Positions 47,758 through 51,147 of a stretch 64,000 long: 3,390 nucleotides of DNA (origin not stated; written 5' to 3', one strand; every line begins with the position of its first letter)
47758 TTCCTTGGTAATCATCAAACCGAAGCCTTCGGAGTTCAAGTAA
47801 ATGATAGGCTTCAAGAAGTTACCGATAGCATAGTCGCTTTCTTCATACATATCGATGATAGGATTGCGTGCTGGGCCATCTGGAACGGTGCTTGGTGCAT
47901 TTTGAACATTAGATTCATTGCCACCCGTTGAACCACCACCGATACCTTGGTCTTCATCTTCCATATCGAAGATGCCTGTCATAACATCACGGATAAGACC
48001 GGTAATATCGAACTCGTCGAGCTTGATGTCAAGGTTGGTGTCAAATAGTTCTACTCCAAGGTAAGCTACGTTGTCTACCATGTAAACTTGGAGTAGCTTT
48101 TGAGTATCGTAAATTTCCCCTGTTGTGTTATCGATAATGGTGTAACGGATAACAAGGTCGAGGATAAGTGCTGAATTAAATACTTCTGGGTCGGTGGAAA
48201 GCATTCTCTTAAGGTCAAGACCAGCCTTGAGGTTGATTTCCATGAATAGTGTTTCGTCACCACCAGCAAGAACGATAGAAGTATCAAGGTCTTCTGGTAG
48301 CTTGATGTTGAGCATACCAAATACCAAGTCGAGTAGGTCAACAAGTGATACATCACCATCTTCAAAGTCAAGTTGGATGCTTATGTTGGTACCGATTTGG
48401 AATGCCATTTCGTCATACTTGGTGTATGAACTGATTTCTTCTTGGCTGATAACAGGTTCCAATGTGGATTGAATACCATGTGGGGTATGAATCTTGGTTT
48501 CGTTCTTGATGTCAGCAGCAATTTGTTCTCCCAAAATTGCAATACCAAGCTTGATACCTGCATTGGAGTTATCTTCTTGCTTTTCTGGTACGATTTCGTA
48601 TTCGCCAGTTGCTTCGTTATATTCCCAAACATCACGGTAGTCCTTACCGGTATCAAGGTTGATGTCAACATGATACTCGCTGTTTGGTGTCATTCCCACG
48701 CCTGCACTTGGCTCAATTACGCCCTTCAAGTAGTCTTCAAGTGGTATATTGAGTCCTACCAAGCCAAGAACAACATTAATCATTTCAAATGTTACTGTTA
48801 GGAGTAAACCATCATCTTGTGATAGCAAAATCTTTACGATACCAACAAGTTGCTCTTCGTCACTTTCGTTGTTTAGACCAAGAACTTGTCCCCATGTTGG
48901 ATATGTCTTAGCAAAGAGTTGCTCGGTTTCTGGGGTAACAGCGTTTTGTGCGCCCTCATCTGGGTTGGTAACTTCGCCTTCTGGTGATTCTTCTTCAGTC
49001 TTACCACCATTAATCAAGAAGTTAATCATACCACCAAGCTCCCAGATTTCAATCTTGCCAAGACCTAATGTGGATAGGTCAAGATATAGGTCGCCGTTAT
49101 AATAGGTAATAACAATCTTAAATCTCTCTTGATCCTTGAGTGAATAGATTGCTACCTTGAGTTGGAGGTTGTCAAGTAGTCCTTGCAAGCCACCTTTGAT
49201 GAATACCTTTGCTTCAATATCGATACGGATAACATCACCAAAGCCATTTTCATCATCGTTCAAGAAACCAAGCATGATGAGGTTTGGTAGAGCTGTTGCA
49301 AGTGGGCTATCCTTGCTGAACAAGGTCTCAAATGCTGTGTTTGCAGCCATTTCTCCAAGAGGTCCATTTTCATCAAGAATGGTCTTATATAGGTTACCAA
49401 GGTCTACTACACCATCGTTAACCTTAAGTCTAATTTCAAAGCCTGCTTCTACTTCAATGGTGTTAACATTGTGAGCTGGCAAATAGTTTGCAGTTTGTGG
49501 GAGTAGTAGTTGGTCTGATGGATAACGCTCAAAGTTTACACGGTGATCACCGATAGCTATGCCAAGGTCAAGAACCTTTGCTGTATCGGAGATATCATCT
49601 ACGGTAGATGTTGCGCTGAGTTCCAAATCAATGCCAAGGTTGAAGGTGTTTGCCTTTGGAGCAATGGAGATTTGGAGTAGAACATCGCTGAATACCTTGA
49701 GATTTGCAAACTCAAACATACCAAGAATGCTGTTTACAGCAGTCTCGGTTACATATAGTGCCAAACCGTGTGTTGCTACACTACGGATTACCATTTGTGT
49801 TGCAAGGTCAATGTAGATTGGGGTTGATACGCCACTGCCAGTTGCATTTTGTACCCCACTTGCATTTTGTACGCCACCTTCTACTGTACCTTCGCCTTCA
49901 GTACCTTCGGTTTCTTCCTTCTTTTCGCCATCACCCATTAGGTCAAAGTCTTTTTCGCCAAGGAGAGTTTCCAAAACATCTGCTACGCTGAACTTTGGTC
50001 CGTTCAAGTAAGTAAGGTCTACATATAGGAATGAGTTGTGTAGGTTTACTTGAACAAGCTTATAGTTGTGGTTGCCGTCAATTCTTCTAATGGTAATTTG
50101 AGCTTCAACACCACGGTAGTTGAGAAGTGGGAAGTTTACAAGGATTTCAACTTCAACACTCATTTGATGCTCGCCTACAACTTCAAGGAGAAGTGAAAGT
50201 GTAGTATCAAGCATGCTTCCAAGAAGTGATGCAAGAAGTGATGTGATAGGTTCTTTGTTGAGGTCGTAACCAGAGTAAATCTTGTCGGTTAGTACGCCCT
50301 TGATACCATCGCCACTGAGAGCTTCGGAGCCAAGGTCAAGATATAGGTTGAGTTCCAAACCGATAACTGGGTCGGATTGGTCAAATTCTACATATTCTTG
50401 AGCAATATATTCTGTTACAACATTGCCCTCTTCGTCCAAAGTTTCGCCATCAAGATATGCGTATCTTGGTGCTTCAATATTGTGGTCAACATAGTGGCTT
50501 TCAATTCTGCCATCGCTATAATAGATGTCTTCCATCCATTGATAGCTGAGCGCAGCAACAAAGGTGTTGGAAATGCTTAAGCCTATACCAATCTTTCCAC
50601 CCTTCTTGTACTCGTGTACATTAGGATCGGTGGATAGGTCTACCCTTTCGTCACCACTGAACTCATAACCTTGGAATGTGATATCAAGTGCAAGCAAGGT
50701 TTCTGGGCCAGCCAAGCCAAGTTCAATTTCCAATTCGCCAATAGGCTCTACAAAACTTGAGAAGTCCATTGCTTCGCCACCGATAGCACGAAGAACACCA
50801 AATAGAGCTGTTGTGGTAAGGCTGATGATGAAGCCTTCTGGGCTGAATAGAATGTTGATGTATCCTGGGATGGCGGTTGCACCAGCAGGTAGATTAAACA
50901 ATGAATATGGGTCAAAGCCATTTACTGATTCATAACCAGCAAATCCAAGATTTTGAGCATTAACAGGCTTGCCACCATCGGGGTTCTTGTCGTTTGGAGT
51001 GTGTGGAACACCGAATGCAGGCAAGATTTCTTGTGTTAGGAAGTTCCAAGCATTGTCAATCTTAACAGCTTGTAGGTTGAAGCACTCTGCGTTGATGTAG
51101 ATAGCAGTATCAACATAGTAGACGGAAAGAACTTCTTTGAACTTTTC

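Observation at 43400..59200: About 14 tandem, highly divergent 300-400-aa modules with a conserved module-end motif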

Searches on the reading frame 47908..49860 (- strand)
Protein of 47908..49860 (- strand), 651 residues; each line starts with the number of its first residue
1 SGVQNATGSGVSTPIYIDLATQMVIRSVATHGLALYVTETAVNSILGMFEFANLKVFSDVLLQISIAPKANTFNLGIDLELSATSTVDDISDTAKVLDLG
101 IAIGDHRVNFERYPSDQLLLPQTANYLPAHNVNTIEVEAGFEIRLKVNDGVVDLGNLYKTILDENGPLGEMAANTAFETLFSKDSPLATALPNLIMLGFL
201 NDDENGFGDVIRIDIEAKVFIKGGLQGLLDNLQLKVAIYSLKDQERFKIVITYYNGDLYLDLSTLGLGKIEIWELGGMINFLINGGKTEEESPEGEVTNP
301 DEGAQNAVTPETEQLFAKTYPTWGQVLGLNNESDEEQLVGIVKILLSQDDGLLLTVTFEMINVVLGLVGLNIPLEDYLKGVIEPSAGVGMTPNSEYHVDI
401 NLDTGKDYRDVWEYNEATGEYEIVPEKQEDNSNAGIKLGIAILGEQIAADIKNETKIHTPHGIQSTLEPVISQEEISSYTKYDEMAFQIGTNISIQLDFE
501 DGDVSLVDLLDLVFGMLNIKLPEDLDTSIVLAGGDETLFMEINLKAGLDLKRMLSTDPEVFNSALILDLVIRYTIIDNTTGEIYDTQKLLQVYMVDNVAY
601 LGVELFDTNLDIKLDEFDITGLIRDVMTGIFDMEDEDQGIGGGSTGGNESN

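Call 62: find_homologous_proteins(query=A4, max_evalue=1e-10)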
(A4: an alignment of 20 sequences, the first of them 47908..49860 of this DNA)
Query A4 (20 sequences) (651 aa, profile of the alignment): 1 proteins with E <= 1e-10 among 8000 candidates.
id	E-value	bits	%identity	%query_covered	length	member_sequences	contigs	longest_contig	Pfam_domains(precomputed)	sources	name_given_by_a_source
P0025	3.3e-120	421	70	49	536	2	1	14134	-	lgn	-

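Call 76: predict_structure(alignment_id=A5)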
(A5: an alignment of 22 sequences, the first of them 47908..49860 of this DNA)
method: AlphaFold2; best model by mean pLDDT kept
length: 651 residues; sequences in the alignment: 22
mean_pLDDT: 59.3   pTM: 0.45
mean pLDDT of the five models: 59.3, 57.9, 56.5, 55.7, 55.4
residues with pLDDT >= 90: 10; 70-90: 193; 50-70: 229; < 50: 219
segments of 3 or more residues with pLDDT < 50: 1-39, 45-48, 50-57, 80-126, 199-203, 285-348, 623-651
pLDDT, mean of each block of 10 residues (from residue 1): 33 32 33 44 48 45 52 50 45 39 45 41 47 74 70 62 65 64 63 54 57 84 64 87 85 87 82 68 46 42 37 38 40 37 45 54 54 57 63 66 59 83 68 62 66 72 74 89 72 72 63 56 58 70 74 74 76 80 77 73 67 65 45 36 30 32
secondary structure, 60 per line:
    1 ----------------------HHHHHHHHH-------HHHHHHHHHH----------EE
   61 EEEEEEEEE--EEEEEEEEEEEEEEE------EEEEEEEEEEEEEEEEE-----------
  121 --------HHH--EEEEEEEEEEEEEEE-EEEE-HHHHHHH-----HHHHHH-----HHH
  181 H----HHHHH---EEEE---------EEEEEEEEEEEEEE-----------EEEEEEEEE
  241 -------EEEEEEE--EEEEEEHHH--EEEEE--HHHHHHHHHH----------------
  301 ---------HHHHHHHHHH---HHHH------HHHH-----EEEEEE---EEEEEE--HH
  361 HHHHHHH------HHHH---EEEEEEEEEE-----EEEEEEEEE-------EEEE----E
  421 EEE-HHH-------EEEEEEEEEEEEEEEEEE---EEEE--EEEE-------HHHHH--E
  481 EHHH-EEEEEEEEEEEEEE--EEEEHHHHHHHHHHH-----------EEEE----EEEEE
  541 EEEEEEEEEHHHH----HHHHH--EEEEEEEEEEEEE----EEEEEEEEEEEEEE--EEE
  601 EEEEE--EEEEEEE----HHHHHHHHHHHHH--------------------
elements in order: H23-31 H39-48 E59-69 E72-86 E93-109 E134-148 E150-153 H155-161 H167-172 H178-181 H186-190 E194-197 E207-220 E232-240 E248-254 E257-262 E268-272 H275-284 H310-319 H323-326 H333-336 E342-347 E351-356 H359-367 H374-377 E381-390 E396-404 E412-415 E420-423 E435-452 E456-459 E462-465 H473-477 E486-499 E502-505 H506-516 E528-531 E536-549 H550-553 H558-562 E565-577 E582-595 E598-605 E608-614 H619-631

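Call 80: fold_search(model_id=the predicted structure, library=pdb)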
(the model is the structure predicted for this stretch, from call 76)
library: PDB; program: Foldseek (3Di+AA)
matches with E <= 10: 464; with E <= 0.001: 0
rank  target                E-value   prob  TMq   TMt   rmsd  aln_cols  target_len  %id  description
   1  5mdq_A                9.9e-03  0.09  0.06  0.10  29.3       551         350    7  Crystal structure of outer membrane expressed Chitoporin VhChip from Vibrio harveyi (released 2017-12-20)
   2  4xnk                  3.0e-02  0.10  0.08  0.12  30.6       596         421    9  X-ray structure of AlgE1 (released 2015-06-03)
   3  9ejl_A                3.9e-02  0.03  0.06  0.05  31.9       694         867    9  Lgl2 bound to the aPKCiota-Par6B complex in nucleotide-free form. Conformation with visible head sub-complex. (released 2025-07-02)
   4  5iyu                  4.6e-02  0.06  0.07  0.10  29.9       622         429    8  AlgE_CIM (released 2017-04-05)
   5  7vcf_I                4.9e-02  0.08  0.07  0.11  27.3       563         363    8  Cryo-EM structure of Chlamydomonas TOC-TIC supercomplex (released 2022-11-30)
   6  9n73_LH               7.9e-02  0.03  0.07  0.06  31.6       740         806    8  SSU processome maturation and disassembly, State G (released 2025-10-29)
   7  9ejk_A                9.7e-02  0.04  0.08  0.07  31.3       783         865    6  Lgl2 bound to the aPKCiota-Par6b complex in nucleotide-free form. Head sub-complex region subtracted (released 2025-07-02)
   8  4uv2_A                1.1e-01  0.16  0.05  0.10  18.7       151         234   10  Structure of the curli transport lipoprotein CsgG in a non-lipidated, pre-pore conformation (released 2014-09-24)
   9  4d65_A                1.4e-01  0.04  0.07  0.11  27.4       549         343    8  Structure of porin Omp-Pst2 from P. stuartii; the asymmetric unit contains a dimer of trimers. (released 2016-03-09)
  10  4xnl                  1.4e-01  0.04  0.07  0.09  26.0       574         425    8  X-ray structure of AlgE2 (released 2015-06-03)
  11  6ql5_G                1.5e-01  0.03  0.07  0.03  33.4       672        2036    7  Structure of fatty acid synthase complex with bound gamma subunit from Saccharomyces cerevisiae at 2.8 angstrom (released 2020-03-18)
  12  9a2y_MODEL_1_A        1.6e-01  0.06  0.07  0.12  31.8       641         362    7  Model of E. coli OmpF by in-cell photo-crosslinking MS and deep learning (released 2023-02-24)
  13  3fyx                  1.7e-01  0.08  0.09  0.14  27.7       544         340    6  The Structure of OmpF porin with a synthetic dibenzo-18-crown-6 as modulator (released 2009-06-30)
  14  4afk                  1.7e-01  0.04  0.07  0.10  29.3       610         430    8  In meso structure of alginate transporter, AlgE, from Pseudomonas aeruginosa, PAO1 (released 2013-02-06)
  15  8deo_B                1.7e-01  0.04  0.07  0.09  29.1       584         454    6  Structure of AAP A domain and B-repeats (residues 351-813) from Staphylococcus epidermidis (released 2023-05-03)
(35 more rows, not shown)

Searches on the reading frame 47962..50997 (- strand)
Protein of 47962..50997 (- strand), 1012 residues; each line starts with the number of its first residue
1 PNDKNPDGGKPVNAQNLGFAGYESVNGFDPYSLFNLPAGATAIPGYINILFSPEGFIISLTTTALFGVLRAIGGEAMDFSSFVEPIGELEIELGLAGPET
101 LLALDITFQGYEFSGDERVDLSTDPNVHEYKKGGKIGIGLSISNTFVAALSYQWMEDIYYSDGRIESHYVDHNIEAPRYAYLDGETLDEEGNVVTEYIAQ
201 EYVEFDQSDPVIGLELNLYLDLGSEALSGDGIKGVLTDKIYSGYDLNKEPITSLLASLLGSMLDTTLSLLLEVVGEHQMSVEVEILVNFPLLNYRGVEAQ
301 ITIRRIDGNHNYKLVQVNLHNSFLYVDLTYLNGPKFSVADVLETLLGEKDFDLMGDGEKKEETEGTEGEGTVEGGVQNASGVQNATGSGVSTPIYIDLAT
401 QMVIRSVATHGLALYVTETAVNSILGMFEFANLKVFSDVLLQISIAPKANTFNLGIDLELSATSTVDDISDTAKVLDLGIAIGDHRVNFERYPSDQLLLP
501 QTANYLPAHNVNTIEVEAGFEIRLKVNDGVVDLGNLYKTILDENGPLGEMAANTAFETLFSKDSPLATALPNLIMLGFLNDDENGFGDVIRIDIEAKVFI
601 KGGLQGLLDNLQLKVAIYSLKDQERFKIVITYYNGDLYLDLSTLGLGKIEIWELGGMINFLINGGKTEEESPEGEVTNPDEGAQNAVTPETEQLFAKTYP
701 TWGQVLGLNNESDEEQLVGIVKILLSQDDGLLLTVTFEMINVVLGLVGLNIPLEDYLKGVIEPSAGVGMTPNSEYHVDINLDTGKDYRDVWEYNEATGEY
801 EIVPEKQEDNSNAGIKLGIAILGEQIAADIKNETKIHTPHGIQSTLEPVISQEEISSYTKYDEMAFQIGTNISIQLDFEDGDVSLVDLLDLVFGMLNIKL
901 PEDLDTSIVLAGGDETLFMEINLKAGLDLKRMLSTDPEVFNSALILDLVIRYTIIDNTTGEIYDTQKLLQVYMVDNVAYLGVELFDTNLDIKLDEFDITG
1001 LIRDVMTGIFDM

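Call 13: find_homologous_proteins(query=window:47962-50997:-, max_evalue=0.001)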
Query window:47962-50997:- (1012 aa): 2 proteins with E <= 0.001 among 8000 candidates.
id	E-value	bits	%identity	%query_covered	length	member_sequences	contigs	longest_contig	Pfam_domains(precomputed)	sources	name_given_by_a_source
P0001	6.5e-205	701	47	76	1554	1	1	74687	-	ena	-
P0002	3.9e-127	444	52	44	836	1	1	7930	-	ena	-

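Call 14: find_encoding_contigs(protein=P0001, flank=10000, max_places=3)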
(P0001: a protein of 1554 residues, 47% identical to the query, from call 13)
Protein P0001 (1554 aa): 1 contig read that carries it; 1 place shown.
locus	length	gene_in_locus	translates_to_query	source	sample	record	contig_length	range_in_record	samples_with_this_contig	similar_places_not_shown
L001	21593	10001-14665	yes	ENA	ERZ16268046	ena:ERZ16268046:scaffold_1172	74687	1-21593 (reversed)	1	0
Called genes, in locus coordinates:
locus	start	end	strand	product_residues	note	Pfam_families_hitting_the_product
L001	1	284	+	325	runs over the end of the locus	PF02517:Rce1-like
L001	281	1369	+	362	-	PF02517:Rce1-like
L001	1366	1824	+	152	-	PF02590:SPOUT_MTase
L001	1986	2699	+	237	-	PF00246:Peptidase_M14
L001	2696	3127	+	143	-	PF00383:dCMP_cyt_deam_1, PF14437:MafB19-deam, PF14439:Bd3614-deam (weak)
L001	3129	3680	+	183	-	PF01195:Pept_tRNA_hydro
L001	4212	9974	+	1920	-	-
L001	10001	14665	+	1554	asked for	-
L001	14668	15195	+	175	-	-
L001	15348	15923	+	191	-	-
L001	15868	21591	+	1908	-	?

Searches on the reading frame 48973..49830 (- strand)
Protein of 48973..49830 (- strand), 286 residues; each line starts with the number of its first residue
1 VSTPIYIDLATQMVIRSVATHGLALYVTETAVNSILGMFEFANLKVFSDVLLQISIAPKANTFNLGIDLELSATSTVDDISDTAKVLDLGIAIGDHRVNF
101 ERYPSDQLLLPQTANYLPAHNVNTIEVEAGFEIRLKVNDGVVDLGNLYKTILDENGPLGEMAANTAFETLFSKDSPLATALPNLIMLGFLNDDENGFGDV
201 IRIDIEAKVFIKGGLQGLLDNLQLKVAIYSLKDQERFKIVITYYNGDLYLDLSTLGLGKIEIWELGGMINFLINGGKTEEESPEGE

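Call 23: search_solved_structures(query=A1, max_evalue=10)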
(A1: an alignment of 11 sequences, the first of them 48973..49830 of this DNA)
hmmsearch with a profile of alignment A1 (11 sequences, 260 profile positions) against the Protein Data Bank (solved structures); distinct sequences matched with E-value up to 10: 0.

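Call 26: search_protein_representatives(alignment_id=A1)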
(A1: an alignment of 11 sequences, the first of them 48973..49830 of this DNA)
Query: 11 sequences, 260 profile positions. Proteins with E-value up to 0.001 (for the whole library): 110; up to 1e-10: 61; up to 1e-30: 28. The best 110 are listed.
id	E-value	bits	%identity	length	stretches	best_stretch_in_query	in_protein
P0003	5.1e-153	524.7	-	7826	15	5-250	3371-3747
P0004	4.0e-131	453.0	-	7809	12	62-255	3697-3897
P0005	4.6e-107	374.1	-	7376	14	6-258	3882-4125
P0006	1.3e-105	369.4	-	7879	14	14-257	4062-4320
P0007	6.8e-102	357.2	-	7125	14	6-237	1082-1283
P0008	2.9e-92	325.6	-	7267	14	10-252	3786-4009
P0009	5.9e-89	314.7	-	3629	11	6-248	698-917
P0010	2.6e-85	302.8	-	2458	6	7-253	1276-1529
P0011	3.2e-75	269.7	-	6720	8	51-258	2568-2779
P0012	2.4e-52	194.8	-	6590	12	8-245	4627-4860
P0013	4.5e-52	193.9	-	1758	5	6-254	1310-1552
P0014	9.2e-52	192.8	-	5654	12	7-248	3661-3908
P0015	2.4e-50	188.2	-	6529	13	15-253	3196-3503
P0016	2.6e-49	184.8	-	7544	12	62-250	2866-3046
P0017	1.3e-48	182.5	-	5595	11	6-254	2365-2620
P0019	1.2e-46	176.1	-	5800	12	18-248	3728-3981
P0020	7.1e-44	167.0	-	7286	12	64-253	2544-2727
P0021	6.5e-37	144.2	-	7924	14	55-248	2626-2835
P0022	1.4e-36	143.0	-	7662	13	74-245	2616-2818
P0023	1.5e-35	139.7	-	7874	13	5-254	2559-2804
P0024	1.1e-34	136.8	-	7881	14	75-252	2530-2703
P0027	9.4e-32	127.3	-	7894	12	67-248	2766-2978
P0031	1.1e-29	120.5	-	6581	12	10-251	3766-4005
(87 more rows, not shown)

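Call 34: list_cluster_members(proteins=[P0003, P0004, P0005, P0006, P0007, P0012, P0014, P0016, P0020, P0023])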
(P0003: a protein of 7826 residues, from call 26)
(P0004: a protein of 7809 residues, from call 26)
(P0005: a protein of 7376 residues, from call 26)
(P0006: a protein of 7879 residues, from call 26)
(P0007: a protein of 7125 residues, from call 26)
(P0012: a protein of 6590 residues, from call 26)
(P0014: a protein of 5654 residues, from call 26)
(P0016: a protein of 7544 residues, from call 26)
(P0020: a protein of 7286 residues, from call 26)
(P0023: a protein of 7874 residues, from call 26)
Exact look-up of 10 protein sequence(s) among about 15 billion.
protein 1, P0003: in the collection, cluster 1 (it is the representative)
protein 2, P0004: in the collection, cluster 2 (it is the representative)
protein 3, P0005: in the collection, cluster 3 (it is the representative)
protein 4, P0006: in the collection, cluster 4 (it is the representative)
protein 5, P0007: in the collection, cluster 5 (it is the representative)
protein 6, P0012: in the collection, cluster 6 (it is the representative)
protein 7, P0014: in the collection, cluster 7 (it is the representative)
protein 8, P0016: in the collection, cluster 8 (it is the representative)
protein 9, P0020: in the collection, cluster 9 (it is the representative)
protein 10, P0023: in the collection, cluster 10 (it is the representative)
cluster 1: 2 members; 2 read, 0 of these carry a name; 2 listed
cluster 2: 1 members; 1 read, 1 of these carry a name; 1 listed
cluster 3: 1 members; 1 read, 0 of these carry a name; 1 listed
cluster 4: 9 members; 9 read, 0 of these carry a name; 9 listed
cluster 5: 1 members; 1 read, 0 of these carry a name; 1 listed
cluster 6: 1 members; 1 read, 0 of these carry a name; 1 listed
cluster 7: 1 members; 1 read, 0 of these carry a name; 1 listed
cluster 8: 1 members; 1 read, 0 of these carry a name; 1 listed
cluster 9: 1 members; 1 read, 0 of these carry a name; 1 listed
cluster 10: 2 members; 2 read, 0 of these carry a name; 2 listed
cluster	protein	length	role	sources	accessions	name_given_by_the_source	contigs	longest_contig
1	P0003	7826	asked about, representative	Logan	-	-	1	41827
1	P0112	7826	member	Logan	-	-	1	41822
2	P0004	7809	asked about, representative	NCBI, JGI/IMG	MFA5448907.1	MAG: carboxypeptidase-like regulatory domain-containing protein [Clostridia bacterium]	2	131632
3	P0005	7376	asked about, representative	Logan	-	-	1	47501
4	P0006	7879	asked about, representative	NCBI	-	-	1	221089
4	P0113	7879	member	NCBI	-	-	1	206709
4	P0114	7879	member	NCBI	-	-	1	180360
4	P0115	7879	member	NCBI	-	-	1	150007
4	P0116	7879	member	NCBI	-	-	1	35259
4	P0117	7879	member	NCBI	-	-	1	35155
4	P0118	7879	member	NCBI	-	-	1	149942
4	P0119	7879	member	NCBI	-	-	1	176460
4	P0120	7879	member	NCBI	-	-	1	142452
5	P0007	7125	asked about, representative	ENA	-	-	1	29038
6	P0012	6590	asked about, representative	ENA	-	-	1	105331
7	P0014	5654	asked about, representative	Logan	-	-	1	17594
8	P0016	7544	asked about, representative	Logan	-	-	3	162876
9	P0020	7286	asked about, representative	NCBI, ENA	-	-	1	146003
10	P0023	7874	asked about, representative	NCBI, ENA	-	-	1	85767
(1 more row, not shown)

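Call 87: list_cluster_members(proteins=[P0008, P0011, P0015, P0017, P0019, P0021, P0022, P0024, P0027, P0031])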
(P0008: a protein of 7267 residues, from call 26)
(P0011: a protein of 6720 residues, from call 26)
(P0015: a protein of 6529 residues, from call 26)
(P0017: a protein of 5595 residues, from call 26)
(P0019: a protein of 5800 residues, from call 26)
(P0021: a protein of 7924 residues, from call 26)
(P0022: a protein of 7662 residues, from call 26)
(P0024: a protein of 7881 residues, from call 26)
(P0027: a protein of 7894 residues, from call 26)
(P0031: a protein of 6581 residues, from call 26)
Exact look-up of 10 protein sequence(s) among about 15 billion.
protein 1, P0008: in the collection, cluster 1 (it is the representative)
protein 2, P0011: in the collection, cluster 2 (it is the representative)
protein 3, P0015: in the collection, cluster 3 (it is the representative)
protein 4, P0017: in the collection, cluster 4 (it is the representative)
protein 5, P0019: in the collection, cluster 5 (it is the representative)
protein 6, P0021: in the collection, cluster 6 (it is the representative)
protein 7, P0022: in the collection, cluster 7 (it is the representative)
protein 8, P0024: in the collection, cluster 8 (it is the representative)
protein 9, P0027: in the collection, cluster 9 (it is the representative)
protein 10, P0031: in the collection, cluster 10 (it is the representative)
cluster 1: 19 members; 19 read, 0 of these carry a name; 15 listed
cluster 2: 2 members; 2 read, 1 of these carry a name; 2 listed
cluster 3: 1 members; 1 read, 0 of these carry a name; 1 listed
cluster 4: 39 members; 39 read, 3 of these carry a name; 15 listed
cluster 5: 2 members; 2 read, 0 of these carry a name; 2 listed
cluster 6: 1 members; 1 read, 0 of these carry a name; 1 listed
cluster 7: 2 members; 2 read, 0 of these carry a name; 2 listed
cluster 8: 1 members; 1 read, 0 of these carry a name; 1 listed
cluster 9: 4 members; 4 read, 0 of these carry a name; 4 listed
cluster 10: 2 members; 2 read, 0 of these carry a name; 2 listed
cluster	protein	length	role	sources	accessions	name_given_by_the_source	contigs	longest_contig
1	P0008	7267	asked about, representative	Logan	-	-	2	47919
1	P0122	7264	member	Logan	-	-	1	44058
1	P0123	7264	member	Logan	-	-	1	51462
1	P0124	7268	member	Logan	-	-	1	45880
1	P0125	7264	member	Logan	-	-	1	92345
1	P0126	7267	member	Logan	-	-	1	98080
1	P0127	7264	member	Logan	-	-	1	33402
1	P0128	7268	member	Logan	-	-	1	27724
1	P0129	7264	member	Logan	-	-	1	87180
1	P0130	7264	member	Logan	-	-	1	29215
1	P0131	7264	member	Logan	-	-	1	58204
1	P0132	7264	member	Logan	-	-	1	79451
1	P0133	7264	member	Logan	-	-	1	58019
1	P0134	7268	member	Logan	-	-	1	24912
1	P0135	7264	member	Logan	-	-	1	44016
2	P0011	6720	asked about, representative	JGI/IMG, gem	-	-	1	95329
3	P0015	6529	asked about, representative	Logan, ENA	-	-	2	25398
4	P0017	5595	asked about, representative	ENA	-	-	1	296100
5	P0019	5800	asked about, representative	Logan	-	-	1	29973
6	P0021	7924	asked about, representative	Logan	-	-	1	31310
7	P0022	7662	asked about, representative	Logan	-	-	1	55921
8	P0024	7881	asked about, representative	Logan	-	-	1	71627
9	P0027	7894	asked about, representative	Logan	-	-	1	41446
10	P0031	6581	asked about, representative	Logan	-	-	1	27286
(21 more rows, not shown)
